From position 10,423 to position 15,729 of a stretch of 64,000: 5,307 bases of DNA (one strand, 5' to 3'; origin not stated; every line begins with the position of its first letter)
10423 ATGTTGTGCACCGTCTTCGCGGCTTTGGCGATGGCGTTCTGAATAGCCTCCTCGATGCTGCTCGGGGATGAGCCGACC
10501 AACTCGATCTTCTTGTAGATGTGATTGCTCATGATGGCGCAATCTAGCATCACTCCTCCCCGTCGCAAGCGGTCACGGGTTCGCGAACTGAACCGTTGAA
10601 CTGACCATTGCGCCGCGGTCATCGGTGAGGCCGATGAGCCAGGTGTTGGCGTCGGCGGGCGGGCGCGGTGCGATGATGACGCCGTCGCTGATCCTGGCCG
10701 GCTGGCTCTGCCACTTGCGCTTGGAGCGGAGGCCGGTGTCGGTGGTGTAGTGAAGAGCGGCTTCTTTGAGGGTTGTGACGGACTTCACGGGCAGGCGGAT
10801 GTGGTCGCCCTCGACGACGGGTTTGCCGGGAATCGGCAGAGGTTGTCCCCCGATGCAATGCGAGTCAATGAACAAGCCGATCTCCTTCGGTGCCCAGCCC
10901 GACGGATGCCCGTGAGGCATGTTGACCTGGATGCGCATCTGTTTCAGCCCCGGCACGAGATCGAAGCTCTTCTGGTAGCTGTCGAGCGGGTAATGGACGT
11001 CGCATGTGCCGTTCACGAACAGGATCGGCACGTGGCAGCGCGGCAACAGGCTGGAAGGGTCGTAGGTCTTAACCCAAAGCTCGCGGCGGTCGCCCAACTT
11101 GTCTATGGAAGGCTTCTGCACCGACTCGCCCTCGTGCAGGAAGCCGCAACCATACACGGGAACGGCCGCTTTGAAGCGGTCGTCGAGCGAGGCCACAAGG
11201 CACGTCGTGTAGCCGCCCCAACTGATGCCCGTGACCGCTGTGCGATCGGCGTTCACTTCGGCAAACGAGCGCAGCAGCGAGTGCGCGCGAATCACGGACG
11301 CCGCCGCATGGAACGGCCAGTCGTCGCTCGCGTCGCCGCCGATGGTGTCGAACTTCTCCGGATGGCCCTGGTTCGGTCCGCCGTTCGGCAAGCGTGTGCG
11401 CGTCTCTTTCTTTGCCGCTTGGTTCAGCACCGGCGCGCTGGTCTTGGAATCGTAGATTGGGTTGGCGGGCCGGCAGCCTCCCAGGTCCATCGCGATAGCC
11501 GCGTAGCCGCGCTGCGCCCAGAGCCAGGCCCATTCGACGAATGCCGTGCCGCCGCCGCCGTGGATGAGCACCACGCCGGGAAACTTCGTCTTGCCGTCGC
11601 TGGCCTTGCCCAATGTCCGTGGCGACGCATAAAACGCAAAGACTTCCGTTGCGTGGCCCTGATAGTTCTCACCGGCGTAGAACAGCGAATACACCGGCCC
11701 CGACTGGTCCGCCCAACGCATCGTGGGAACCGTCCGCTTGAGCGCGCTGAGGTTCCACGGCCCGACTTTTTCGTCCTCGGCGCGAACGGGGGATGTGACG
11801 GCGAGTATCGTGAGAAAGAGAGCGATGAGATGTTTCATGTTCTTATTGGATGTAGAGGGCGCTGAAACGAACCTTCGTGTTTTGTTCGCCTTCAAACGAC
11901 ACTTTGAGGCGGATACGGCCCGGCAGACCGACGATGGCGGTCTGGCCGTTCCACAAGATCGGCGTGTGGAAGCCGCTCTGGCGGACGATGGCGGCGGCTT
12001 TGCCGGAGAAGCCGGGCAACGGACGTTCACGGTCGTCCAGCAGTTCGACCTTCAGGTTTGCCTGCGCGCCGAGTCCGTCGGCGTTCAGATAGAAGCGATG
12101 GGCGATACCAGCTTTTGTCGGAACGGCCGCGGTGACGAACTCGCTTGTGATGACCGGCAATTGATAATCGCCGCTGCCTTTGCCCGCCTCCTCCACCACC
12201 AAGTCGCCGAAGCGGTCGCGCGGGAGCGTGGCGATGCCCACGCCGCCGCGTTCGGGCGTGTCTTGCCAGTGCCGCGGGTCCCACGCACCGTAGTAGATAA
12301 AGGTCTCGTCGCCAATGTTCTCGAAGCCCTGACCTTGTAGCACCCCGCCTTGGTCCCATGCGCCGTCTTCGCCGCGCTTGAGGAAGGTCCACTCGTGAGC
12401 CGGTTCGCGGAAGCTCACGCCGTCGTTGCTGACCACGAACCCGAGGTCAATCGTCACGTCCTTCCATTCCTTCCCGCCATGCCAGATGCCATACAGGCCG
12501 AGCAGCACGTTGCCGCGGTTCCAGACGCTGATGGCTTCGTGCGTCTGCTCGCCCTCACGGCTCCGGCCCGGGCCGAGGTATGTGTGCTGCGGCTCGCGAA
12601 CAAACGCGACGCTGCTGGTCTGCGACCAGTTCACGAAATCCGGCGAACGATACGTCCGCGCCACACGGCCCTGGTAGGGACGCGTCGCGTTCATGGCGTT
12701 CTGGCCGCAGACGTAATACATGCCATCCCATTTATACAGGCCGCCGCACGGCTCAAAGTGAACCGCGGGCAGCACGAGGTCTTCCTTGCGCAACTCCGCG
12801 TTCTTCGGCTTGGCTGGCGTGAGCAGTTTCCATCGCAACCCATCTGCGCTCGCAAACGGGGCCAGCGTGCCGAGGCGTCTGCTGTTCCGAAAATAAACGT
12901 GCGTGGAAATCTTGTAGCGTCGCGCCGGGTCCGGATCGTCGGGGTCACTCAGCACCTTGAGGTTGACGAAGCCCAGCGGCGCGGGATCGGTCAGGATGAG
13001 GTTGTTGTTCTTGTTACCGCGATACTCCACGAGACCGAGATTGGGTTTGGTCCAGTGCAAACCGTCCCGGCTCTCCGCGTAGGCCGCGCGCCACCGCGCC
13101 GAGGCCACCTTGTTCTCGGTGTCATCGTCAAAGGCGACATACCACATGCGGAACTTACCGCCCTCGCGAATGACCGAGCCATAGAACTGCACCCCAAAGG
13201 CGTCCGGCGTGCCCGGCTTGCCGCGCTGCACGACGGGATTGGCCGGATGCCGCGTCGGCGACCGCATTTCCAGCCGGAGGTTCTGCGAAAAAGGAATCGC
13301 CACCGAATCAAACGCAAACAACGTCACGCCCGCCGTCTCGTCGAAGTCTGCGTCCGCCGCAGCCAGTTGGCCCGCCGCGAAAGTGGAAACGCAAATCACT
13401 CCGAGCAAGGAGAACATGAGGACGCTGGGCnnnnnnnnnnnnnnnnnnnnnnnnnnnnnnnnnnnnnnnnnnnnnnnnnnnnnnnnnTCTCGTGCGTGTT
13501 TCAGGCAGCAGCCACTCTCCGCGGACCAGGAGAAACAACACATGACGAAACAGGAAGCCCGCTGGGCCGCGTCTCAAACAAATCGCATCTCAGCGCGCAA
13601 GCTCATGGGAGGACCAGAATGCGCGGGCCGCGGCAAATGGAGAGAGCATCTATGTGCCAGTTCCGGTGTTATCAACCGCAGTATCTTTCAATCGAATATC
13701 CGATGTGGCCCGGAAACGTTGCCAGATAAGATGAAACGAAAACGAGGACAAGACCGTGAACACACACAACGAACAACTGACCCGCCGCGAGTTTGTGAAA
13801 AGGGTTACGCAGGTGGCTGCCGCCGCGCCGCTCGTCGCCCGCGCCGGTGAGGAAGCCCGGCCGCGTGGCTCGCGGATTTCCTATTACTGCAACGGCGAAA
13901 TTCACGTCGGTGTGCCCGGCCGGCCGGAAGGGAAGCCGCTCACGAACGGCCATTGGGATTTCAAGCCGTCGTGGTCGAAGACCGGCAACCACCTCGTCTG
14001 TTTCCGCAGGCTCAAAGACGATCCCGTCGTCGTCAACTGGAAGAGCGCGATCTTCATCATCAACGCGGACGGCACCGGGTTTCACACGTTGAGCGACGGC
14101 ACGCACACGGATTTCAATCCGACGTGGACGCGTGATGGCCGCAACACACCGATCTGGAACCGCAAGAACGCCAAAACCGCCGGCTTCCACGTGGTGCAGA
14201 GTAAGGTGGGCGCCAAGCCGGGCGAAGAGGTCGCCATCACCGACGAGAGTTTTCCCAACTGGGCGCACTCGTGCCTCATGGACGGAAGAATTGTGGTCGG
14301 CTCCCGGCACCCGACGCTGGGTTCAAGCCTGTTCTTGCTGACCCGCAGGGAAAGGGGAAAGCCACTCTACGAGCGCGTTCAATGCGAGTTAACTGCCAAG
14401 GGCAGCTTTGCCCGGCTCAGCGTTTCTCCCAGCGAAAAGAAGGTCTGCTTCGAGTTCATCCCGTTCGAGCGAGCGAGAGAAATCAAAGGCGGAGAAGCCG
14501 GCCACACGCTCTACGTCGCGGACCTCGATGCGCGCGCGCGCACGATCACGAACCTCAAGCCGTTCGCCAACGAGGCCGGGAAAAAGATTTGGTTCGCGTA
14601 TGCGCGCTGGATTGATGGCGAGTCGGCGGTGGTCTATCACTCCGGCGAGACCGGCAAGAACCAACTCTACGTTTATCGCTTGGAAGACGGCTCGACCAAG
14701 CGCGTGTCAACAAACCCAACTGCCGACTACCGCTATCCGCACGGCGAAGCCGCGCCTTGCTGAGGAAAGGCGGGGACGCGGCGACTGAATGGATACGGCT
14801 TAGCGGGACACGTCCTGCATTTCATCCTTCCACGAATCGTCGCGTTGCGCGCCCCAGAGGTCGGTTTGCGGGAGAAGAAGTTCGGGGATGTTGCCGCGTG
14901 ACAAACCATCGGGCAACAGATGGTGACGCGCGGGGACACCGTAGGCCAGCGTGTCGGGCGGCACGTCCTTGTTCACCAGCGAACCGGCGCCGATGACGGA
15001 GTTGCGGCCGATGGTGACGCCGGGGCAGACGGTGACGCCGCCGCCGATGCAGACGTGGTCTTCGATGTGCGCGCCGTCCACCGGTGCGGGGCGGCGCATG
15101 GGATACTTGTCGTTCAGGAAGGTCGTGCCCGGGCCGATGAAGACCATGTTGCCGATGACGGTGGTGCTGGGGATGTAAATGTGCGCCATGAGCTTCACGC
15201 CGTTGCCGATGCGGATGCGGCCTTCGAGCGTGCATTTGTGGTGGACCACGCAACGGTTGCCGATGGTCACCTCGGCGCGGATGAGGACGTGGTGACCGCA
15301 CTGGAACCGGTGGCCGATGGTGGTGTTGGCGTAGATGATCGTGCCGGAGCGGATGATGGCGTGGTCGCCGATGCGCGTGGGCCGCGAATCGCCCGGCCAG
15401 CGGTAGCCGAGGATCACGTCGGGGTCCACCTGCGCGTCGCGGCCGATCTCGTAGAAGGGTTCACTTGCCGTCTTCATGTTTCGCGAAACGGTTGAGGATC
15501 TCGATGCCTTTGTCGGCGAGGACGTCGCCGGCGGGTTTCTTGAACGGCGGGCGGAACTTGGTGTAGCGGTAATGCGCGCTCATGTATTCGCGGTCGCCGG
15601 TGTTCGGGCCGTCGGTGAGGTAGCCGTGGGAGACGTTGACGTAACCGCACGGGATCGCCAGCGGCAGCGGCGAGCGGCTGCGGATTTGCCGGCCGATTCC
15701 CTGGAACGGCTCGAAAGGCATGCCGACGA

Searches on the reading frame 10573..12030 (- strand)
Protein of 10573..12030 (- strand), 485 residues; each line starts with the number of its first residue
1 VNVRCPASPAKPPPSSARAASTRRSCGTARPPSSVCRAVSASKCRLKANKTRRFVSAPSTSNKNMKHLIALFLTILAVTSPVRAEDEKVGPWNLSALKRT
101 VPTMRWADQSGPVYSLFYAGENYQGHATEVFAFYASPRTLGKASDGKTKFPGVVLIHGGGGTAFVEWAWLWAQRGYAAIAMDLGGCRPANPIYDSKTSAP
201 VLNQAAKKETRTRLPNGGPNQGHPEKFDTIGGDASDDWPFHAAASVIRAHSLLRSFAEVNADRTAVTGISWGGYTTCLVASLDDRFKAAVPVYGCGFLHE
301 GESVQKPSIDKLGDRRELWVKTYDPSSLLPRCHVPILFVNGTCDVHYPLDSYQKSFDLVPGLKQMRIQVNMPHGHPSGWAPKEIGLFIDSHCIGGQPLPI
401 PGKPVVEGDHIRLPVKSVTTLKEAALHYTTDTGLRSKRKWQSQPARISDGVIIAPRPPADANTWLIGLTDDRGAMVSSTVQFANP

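Call 9: search_protein_families(library=pfam, proteins=[window:10573-12030:-], max_evalue=0.001)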
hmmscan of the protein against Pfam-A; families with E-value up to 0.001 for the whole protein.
window:10573-12030:- (485 aa): 4 families
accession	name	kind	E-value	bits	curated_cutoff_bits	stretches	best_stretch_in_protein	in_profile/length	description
PF10142.15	PhoPQ_related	-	4.7e-09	35.9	20.3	0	320-429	248-358/367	PhoPQ-activated pathogenicity-related protein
PF05448.18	AXE1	-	3.4e-07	29.8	21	1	113-293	56-207/321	Acetyl xylan esterase (AXE1)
PF01738.24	DLH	-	7.9e-07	29.3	21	1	147-353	11-163/217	Dienelactone hydrolase family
PF00326.27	Peptidase_S9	-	1.8e-06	28.1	22.6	1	247-375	49-187/213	Prolyl oligopeptidase family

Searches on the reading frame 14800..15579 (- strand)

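Call 9: search_protein_families(library=pfam, proteins=[window:14800-15579:-], max_evalue=0.001)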
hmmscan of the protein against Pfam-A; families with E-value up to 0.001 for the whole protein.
window:14800-15579:- (259 aa): 3 families
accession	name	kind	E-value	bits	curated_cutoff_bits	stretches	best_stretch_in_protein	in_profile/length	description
PF00132.30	Hexapep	-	8.1e-23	79.6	27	2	169-203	1-35/36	Bacterial transferase hexapeptide (six repeats)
PF25084.1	LbH_EIF2B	-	9.1e-10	38.9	54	2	68-153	22-104/105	EIF2B subunit epsilon LbH domain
PF14602.12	Hexapep_2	-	2.6e-07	30.7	27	1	172-203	4-33/34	Hexapeptide repeat of succinyl-transferase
